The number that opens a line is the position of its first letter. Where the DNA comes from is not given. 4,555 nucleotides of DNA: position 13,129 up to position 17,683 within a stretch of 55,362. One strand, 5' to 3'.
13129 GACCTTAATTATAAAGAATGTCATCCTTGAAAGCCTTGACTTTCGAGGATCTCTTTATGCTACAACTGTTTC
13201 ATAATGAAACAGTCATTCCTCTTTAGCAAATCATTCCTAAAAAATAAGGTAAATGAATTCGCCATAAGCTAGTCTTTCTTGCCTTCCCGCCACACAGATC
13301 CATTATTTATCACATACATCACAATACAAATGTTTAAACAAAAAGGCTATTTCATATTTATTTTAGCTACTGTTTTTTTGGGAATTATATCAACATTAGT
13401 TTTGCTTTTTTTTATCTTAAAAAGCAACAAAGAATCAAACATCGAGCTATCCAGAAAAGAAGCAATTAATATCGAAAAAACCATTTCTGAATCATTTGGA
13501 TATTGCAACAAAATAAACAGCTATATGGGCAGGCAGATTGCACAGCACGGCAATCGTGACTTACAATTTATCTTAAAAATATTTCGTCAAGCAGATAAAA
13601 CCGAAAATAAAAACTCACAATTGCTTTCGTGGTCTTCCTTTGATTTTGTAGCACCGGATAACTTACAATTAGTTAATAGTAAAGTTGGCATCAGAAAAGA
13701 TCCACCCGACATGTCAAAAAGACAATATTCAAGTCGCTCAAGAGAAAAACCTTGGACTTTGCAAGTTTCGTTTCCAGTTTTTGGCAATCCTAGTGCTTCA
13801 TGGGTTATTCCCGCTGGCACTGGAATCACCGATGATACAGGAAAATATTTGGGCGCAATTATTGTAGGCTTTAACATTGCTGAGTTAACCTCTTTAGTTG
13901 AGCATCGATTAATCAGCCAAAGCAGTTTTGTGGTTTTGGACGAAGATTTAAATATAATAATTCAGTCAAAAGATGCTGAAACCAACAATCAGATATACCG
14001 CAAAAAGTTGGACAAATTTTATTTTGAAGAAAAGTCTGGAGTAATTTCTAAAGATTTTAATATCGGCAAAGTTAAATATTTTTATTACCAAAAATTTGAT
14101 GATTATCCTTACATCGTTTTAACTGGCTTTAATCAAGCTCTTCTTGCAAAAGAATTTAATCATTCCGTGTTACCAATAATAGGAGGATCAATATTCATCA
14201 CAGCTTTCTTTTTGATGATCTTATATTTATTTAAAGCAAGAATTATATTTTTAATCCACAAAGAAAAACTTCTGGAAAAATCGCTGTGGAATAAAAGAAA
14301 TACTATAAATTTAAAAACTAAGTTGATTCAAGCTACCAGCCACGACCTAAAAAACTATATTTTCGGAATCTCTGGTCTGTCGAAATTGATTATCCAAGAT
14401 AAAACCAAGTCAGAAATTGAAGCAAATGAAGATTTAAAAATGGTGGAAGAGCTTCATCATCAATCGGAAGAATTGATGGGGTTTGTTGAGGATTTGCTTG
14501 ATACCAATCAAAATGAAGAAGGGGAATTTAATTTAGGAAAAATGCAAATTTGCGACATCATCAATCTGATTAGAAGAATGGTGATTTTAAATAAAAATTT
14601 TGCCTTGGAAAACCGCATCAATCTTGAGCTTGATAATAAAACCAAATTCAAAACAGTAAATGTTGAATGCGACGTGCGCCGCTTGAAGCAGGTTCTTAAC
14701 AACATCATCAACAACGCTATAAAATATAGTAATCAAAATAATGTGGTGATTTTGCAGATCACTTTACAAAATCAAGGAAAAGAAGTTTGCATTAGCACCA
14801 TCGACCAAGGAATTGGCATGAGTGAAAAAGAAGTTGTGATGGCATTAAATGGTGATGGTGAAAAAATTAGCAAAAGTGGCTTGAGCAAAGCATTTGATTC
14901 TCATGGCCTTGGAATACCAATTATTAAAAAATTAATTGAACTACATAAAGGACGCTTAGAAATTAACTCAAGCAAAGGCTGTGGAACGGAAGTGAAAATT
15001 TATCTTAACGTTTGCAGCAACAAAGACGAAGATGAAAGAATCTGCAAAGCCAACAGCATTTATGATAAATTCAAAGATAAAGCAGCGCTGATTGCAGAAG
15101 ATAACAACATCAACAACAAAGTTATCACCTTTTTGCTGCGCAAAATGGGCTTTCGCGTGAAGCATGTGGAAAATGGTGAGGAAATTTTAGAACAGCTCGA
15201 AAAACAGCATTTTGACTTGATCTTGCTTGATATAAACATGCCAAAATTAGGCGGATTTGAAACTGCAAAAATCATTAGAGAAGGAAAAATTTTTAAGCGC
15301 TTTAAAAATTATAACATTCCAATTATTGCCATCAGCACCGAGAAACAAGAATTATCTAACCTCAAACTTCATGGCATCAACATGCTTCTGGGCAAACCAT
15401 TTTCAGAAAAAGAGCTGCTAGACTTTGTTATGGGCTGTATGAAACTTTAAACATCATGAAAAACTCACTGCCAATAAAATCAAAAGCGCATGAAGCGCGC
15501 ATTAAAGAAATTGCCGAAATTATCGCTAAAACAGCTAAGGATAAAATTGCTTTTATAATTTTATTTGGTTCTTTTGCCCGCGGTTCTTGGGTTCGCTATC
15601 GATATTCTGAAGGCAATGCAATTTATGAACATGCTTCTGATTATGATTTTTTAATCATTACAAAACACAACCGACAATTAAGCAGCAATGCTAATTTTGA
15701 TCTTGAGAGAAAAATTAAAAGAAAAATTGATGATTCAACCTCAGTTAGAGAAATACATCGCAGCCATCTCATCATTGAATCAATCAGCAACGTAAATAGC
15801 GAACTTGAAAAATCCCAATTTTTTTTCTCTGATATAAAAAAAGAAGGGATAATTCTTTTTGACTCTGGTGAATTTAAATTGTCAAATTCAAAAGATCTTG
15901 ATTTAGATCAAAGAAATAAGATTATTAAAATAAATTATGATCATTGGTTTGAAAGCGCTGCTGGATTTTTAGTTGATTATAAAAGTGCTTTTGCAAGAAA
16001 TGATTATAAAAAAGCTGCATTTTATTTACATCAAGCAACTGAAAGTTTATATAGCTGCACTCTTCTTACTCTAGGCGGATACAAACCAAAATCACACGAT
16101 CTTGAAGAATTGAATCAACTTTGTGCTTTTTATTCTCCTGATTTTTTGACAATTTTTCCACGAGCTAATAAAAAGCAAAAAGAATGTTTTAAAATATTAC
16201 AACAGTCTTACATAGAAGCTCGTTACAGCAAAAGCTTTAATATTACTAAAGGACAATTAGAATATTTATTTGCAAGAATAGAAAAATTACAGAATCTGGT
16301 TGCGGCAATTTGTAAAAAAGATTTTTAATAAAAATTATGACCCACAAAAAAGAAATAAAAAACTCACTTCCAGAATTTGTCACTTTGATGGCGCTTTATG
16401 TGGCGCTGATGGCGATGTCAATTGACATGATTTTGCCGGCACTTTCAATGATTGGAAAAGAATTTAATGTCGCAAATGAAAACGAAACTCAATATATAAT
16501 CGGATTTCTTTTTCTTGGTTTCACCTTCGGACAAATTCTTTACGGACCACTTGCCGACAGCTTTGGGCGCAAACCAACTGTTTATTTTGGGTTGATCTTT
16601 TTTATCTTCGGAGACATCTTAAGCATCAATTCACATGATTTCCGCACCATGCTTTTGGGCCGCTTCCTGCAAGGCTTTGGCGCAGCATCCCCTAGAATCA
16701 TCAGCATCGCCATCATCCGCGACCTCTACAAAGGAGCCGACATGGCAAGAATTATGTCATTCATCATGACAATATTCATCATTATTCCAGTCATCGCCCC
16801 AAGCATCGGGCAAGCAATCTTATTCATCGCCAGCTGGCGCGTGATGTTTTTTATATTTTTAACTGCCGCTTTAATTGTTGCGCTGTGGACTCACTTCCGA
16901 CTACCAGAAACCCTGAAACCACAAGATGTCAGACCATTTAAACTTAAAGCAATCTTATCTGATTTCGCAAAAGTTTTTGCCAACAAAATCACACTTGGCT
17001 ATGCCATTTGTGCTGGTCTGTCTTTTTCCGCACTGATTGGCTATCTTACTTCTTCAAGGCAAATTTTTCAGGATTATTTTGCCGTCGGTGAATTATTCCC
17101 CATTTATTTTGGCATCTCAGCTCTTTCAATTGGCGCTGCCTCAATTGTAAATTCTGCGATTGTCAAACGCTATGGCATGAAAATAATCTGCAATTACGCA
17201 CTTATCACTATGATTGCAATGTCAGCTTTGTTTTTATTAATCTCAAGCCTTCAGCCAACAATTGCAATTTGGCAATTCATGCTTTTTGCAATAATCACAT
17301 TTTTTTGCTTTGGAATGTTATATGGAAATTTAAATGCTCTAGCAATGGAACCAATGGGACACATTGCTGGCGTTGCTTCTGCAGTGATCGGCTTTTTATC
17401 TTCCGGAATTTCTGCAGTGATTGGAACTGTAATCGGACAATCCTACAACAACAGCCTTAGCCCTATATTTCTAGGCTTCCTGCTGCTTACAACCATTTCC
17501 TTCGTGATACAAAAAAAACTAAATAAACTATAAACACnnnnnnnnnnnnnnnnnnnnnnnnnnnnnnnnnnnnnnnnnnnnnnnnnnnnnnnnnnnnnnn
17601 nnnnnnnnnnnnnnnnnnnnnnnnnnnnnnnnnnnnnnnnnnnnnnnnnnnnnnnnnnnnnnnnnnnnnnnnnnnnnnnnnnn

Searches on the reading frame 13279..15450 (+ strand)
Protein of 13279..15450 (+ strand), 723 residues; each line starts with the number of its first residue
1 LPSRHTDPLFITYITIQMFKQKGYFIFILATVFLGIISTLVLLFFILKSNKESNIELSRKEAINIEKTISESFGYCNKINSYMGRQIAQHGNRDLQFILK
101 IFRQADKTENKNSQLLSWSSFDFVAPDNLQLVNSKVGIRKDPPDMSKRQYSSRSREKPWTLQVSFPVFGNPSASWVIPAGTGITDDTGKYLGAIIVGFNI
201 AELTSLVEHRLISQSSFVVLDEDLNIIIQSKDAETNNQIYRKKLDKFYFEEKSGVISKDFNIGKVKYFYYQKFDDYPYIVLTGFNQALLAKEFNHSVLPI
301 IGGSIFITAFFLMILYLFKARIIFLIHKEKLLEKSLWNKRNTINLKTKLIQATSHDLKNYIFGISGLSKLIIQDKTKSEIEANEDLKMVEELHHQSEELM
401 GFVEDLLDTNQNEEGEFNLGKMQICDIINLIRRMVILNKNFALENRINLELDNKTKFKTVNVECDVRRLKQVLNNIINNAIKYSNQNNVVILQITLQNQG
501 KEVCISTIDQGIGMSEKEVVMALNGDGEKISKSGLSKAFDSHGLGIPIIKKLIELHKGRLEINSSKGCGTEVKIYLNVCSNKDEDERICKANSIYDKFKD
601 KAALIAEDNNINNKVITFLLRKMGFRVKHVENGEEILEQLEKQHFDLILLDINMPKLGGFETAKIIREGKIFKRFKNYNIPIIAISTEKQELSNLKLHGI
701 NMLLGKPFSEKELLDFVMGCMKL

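Call 43: search_protein_families(library=pfam, proteins=[window:13279-15450:+], max_evalue=0.00001)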
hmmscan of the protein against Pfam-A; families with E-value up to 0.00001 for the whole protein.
window:13279-15450:+ (723 aa): 3 families
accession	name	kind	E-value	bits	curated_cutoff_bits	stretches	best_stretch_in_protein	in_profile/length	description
PF00072.30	Response_reg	-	4.3e-20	72.4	30.2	1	604-715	2-108/111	Response regulator receiver domain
PF02518.31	HATPase_c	-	1.2e-17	64.7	26.4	1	465-577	2-108/111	Histidine kinase-, DNA gyrase B-, and HSP90-like ATPase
PF02743.24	dCache_1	-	3.7e-07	30.4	45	1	100-281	44-238/240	Cache domain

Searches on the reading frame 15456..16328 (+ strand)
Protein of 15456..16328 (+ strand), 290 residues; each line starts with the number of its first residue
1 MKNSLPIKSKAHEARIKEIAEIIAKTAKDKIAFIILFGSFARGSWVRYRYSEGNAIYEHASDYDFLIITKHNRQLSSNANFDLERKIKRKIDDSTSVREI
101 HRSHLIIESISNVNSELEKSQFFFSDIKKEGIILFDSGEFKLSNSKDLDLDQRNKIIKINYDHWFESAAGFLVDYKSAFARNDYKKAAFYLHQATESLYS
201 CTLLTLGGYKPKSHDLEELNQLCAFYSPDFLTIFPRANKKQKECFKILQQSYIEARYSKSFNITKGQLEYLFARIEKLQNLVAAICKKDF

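Call 43: search_protein_families(library=pfam, proteins=[window:15456-16328:+], max_evalue=0.00001)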
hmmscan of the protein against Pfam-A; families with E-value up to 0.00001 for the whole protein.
window:15456-16328:+ (290 aa): 2 families
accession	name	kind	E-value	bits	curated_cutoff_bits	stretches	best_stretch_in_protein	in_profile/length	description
PF05168.19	HEPN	-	6.1e-13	49.4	22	1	162-282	2-114/117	HEPN domain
PF18765.7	Polbeta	-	1.3e-07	32.1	26.9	1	19-110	3-80/93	Polymerase beta, Nucleotidyltransferase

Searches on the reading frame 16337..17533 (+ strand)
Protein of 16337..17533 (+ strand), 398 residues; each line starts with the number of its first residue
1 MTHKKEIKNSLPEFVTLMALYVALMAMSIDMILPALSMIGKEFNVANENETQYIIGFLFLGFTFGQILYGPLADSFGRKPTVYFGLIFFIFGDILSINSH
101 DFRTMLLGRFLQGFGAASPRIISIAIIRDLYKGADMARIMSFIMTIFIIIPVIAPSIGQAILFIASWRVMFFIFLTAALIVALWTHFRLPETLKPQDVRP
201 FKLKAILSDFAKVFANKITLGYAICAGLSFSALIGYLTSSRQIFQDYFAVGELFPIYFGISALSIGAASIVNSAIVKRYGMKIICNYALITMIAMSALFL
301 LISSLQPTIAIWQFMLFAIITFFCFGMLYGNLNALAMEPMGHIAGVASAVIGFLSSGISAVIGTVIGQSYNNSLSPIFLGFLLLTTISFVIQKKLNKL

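Call 43: search_protein_families(library=pfam, proteins=[window:16337-17533:+], max_evalue=0.00001)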
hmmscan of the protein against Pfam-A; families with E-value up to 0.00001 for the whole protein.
window:16337-17533:+ (398 aa): 3 families
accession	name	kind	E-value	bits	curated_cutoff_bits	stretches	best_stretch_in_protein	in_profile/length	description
PF07690.21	MFS_1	-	1e-40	140.2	33.4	1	19-363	2-346/347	Major Facilitator Superfamily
PF00083.30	Sugar_tr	-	3.9e-08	33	22.3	1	42-192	31-194/452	Sugar (and other) transporter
PF06609.19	TRI12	-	3.6e-07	29.4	23.2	1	56-184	85-213/599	Fungal trichothecene efflux pump (TRI12)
